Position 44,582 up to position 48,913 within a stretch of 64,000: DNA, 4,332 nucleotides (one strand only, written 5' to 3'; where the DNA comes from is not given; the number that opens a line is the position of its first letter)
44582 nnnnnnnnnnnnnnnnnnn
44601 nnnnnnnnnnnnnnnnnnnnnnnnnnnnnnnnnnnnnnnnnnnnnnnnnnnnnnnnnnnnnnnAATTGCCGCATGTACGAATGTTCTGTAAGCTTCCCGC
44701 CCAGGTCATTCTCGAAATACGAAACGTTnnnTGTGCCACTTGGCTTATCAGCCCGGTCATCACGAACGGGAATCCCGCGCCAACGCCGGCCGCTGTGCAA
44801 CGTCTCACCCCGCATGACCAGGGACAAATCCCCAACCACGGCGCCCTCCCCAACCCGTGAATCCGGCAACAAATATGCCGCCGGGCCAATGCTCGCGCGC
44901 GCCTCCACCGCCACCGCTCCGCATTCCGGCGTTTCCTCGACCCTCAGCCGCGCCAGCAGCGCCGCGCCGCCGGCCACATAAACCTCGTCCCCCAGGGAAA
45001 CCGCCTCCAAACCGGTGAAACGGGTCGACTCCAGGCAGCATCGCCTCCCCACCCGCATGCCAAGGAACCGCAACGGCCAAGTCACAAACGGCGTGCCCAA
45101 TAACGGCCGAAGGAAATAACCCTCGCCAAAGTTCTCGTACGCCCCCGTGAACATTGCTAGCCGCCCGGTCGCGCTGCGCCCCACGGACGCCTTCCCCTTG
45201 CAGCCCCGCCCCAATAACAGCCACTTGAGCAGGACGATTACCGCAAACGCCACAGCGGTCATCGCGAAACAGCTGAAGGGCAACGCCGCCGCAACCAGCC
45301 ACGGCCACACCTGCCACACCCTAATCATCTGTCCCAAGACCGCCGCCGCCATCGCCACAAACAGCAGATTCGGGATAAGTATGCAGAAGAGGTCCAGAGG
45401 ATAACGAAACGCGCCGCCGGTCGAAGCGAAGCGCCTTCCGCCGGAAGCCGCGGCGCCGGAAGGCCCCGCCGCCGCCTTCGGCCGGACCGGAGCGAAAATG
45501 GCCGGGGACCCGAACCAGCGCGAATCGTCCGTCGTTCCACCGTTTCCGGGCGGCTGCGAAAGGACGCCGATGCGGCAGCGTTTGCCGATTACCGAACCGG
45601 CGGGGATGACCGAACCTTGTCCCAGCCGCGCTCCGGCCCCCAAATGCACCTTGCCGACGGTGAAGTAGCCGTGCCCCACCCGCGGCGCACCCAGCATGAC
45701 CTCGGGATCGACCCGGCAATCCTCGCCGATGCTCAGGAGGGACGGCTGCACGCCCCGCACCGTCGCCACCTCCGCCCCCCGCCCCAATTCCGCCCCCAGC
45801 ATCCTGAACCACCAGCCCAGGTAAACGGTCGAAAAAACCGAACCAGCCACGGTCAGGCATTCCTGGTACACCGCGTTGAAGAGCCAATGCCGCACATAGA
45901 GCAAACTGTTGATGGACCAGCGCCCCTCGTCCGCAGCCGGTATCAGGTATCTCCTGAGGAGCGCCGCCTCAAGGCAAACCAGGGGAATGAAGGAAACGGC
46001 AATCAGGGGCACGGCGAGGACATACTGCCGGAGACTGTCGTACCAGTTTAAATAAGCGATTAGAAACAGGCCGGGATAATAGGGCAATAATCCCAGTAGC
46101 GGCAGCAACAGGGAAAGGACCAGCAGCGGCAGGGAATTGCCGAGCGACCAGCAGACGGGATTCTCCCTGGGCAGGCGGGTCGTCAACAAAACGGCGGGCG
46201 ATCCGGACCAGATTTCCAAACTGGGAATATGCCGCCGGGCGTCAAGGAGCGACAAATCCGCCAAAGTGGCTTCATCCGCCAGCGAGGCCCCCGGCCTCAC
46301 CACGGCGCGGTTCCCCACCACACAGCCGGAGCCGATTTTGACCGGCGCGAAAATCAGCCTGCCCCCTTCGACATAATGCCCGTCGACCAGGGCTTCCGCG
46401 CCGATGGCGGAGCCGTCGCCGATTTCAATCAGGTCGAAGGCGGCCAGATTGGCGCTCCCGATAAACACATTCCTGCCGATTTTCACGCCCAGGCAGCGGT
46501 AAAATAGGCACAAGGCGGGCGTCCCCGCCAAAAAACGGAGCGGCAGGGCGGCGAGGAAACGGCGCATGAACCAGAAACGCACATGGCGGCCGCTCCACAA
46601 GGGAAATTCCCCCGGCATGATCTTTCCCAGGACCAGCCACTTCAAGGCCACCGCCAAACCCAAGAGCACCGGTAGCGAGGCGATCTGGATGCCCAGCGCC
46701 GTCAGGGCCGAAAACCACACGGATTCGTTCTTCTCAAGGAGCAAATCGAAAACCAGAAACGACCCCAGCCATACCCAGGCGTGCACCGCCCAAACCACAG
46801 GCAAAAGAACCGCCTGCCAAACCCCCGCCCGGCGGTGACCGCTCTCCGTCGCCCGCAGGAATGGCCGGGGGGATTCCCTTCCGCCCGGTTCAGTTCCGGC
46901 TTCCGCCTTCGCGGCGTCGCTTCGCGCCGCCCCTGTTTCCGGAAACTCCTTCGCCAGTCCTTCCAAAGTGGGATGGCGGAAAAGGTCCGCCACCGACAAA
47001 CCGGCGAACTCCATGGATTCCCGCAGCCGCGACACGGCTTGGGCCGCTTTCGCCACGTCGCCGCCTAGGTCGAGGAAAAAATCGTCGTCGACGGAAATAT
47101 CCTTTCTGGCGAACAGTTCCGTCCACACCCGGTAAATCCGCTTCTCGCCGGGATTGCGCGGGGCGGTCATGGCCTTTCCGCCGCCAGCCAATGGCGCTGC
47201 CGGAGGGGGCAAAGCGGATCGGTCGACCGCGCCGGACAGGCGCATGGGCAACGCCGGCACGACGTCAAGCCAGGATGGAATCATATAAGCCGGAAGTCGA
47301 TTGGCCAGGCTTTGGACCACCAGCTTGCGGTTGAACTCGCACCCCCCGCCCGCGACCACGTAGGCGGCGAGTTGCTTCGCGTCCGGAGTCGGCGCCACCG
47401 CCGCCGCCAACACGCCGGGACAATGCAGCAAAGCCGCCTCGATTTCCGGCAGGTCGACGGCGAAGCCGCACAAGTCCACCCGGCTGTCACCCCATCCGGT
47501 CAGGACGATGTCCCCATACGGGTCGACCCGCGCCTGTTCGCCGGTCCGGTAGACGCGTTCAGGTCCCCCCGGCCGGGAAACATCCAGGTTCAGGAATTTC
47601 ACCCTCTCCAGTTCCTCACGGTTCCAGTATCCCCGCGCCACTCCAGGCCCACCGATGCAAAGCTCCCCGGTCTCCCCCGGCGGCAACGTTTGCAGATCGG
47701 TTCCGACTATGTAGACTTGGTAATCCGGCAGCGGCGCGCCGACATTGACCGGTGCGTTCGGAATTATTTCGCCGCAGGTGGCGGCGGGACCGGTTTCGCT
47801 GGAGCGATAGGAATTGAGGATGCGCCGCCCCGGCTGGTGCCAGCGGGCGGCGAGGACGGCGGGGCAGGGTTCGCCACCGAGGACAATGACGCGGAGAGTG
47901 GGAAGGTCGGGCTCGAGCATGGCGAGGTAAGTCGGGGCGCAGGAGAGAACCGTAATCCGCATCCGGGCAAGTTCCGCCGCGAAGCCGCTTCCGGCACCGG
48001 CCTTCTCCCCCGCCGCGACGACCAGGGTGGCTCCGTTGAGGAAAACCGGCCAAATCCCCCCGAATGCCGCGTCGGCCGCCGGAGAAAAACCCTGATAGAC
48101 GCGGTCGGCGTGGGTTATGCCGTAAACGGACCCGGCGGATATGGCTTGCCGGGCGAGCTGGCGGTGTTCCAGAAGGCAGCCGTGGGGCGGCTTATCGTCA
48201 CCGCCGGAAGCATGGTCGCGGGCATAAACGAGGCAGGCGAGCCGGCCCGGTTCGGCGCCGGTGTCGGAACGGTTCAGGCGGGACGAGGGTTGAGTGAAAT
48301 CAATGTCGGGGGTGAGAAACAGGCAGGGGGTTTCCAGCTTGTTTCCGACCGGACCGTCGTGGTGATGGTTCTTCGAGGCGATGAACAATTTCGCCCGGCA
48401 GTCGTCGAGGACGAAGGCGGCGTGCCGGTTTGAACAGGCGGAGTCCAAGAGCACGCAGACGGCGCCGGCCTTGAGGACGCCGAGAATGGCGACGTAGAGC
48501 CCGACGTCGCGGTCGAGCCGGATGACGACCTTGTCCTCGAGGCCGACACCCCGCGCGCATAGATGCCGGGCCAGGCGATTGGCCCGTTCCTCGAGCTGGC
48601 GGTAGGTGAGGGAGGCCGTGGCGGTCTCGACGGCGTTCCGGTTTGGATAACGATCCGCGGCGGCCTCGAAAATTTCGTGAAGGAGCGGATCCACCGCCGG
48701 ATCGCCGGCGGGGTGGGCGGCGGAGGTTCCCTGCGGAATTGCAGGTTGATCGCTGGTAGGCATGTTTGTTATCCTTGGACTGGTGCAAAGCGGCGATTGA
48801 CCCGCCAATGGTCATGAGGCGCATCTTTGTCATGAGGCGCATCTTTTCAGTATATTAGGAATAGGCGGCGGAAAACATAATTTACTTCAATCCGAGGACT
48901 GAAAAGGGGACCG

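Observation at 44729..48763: Pls/PosA-type membrane synthetase whose adenylation and carrier motifs look catalytically dead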

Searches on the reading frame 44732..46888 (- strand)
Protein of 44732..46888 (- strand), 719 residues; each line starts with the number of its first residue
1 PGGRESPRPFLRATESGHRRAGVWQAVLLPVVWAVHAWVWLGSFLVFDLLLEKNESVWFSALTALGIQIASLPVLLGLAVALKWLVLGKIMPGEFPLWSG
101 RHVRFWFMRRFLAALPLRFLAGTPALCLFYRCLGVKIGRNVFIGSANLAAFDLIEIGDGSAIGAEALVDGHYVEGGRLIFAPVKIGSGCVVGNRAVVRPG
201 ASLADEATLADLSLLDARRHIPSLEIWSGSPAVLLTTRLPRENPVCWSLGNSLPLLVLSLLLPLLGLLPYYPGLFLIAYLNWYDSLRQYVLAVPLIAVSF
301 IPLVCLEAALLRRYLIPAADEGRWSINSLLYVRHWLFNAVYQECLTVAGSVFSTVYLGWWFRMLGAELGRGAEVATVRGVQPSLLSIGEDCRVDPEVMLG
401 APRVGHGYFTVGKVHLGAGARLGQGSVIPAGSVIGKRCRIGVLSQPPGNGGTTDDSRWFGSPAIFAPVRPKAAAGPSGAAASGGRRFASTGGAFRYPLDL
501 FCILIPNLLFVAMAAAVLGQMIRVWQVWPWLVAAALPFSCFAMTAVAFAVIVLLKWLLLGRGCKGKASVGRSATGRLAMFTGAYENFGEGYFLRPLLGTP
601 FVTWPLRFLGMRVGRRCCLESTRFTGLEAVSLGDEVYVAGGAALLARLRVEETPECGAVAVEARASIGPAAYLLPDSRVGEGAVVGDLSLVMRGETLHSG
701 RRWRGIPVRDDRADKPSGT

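Call 53: predict_structure(alignment_id=A2)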
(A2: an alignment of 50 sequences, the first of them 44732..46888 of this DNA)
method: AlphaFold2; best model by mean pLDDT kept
length: 719 residues; sequences in the alignment: 50
mean_pLDDT: 87.2   pTM: 0.90
mean pLDDT of the five models: 87.2, 86.8, 86.0, 85.4, 84.9
residues with pLDDT >= 90: 446; 70-90: 201; 50-70: 47; < 50: 25
segments of 3 or more residues with pLDDT < 50: 1-3, 472-488, 716-719
pLDDT, mean of each block of 10 residues (from residue 1): 60 94 97 94 92 91 93 96 96 95 96 94 96 97 92 96 93 94 97 95 96 92 95 90 88 93 84 78 79 85 83 77 91 89 73 65 86 79 89 89 89 92 92 93 88 90 79 44 43 71 86 90 92 94 95 90 56 76 89 95 95 96 92 97 86 80 96 96 95 93 91 57
secondary structure, 60 per line:
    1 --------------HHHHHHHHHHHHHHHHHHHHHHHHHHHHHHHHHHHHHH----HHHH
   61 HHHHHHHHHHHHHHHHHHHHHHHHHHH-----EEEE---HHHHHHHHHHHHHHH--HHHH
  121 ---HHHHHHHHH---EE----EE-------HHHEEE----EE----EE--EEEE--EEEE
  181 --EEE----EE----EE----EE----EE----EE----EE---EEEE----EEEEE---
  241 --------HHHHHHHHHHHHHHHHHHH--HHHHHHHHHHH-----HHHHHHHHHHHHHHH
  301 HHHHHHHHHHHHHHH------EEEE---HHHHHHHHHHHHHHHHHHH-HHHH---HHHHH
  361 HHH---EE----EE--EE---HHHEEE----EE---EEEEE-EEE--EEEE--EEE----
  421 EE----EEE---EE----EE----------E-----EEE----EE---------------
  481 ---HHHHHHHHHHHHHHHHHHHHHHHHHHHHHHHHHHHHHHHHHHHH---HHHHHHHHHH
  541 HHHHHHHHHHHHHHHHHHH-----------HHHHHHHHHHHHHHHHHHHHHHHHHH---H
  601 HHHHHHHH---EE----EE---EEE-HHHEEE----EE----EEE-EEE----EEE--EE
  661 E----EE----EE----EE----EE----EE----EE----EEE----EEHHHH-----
elements in order (helices of 4 or more, strands of 3 or more residues): H15-52 H57-87 E93-96 H100-114 H117-120 H124-132 E154-156 E171-174 E177-180 E183-185 E225-228 E233-237 H249-267 H270-280 H286-315 E322-325 H329-347 H349-352 H356-363 E385-387 E397-401 E403-405 E408-411 E414-416 E427-429 E457-459 H484-527 H531-559 H571-596 H600-608 E623-625 E630-632 E643-645 E647-649 E654-656 E659-661 E702-704 H711-714
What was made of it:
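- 44765..46819 (-): C-terminal Pls/PosA-type membrane domain, residues 649-1333. AlphaFold pLDDT 87, pTM 0.90 (call 53).
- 46628..46822 (-): Transmembrane helix pair 1-2. Helices in the model (call 53).
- Checked: It shows three helix pairs alternating with beta-helix segments (call 53).
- C-terminal model with pLDDT 87 and pTM 0.90 (call 53). The C-terminal fold is confidently predicted (call 53).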

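Call 57: fold_search(model_id=the predicted structure, library=pdb)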
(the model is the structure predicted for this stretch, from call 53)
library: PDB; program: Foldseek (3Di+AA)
matches with E <= 10: 484; with E <= 0.001: 13
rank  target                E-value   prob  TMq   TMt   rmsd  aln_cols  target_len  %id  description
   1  3hjj_A                1.0e-04  1.00  0.15  0.50   8.0       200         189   15  Crystal Structure of Maltose O-acetyltransferase from Bacillus anthracis (released 2009-06-02)
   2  3hjj_C                3.5e-04  1.00  0.15  0.50   8.5       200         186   15  Crystal Structure of Maltose O-acetyltransferase from Bacillus anthracis (released 2009-06-02)
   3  3vbp_A                3.8e-04  1.00  0.12  0.38   5.1       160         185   18  Crystal Structure of the D94N mutant of AntD, an N-acyltransferase from Bacillus cereus in complex with dTDP and Coenz (released 2012-01-25)
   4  3ect                  4.0e-04  1.00  0.14  0.50   4.2       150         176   13  Crystal Structure of the Hexapeptide-Repeat Containing-Acetyltransferase VCA0836 from Vibrio cholerae (released 2008-09-16)
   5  3hjj_B                4.0e-04  1.00  0.14  0.45   9.4       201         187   16  Crystal Structure of Maltose O-acetyltransferase from Bacillus anthracis (released 2009-06-02)
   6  4hzc_G                4.2e-04  1.00  0.12  0.32  15.4       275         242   13  Crystal structure of Serine acetyltransferase from Brucella abortus strain S19 (released 2014-02-19)
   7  7ar9_z                5.2e-04  1.00  0.11  0.33   9.7       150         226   21  Cryo-EM structure of Polytomella Complex-I (membrane arm) (released 2021-12-08)
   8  4hzc_E                7.0e-04  1.00  0.12  0.31  16.4       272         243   13  Crystal structure of Serine acetyltransferase from Brucella abortus strain S19 (released 2014-02-19)
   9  3vbk_A                7.6e-04  1.00  0.12  0.39   5.4       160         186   17  Crystal Structure of the S84A mutant of AntD, an N-acyltransferase from Bacillus cereus in complex with dTDP-4-amino-4 (released 2012-01-25)
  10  8vr7_C                7.6e-04  1.00  0.14  0.54   9.8       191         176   14  crystal structure of the Pcryo_0619 N-acetyltransferase from Psychrobacter cryohalolentis K5 int he presence of acetyl (released 2024-01-31)
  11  8vr7_A                8.6e-04  1.00  0.13  0.51   2.1       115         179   24  crystal structure of the Pcryo_0619 N-acetyltransferase from Psychrobacter cryohalolentis K5 int he presence of acetyl (released 2024-01-31)
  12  3ftt                  9.4e-04  1.00  0.14  0.50   1.9       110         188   16  Crystal Structure of the galactoside O-acetyltransferase from Staphylococcus aureus (released 2009-03-03)
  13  1ocx_A                9.4e-04  1.00  0.12  0.41  10.4       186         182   17  E. coli maltose-O-acetyltransferase (released 2003-06-12)
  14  8vr7_E                1.1e-03  1.00  0.11  0.36   8.3       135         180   20  crystal structure of the Pcryo_0619 N-acetyltransferase from Psychrobacter cryohalolentis K5 int he presence of acetyl (released 2024-01-31)
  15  3vbl_C                1.1e-03  1.00  0.11  0.35   6.9       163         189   15  Crystal Structure of the S84C mutant of AntD, an N-acyltransferase from Bacillus cereus in complex with dTDP-4-amino-4 (released 2012-01-25)
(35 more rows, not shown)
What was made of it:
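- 44765..46819 (-): Foldseek hits to hexapeptide acyltransferases (call 57).
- Closest known: Hexapeptide-repeat. Same: The C-terminal units share their fold (Foldseek E about 1e-4 to maltose, galactoside and serine acetyltransferases and AntD, call 57).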

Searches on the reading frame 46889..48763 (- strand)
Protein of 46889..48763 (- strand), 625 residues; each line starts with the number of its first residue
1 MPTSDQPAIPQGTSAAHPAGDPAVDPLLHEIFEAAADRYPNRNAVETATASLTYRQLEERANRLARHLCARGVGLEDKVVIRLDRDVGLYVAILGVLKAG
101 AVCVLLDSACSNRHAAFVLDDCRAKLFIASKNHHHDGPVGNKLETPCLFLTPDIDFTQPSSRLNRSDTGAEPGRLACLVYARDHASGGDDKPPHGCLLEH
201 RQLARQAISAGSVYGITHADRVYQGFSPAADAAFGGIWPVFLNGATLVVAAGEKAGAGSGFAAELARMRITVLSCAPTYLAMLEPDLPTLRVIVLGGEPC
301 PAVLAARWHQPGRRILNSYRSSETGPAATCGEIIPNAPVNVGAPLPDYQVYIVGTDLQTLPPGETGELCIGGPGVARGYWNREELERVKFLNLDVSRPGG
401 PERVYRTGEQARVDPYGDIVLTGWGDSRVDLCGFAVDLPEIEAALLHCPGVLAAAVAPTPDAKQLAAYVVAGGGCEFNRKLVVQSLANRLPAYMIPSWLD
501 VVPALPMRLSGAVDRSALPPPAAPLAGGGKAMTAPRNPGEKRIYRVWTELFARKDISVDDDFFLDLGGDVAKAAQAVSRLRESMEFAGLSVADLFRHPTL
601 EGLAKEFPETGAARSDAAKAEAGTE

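Call 83: search_protein_representatives(alignment_id=A4)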
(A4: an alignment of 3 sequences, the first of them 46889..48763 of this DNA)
Query: 3 sequences, 615 profile positions. Proteins with E-value up to 0.001 (for the whole library): 214618; up to 1e-10: 147651; up to 1e-30: 90356. The best 150 are listed.
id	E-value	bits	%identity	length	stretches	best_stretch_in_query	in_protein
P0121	0.0e+00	1887.2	-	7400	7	25-604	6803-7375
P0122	0.0e+00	1734.8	-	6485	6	17-608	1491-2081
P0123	0.0e+00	1704.6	-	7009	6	27-609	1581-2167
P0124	0.0e+00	1689.2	-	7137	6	9-606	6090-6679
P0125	0.0e+00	1655.3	-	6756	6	21-583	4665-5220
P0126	0.0e+00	1625.2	-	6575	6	23-608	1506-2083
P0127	0.0e+00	1625.1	-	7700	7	27-605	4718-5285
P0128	0.0e+00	1621.0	-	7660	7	25-611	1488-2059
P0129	0.0e+00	1601.0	-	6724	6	10-607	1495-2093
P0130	0.0e+00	1595.9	-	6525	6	28-609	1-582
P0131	0.0e+00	1568.0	-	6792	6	20-614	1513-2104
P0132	0.0e+00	1566.5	-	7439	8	21-609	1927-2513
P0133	0.0e+00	1566.0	-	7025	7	24-605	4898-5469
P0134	0.0e+00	1565.9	-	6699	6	28-608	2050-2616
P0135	0.0e+00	1560.1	-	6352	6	28-607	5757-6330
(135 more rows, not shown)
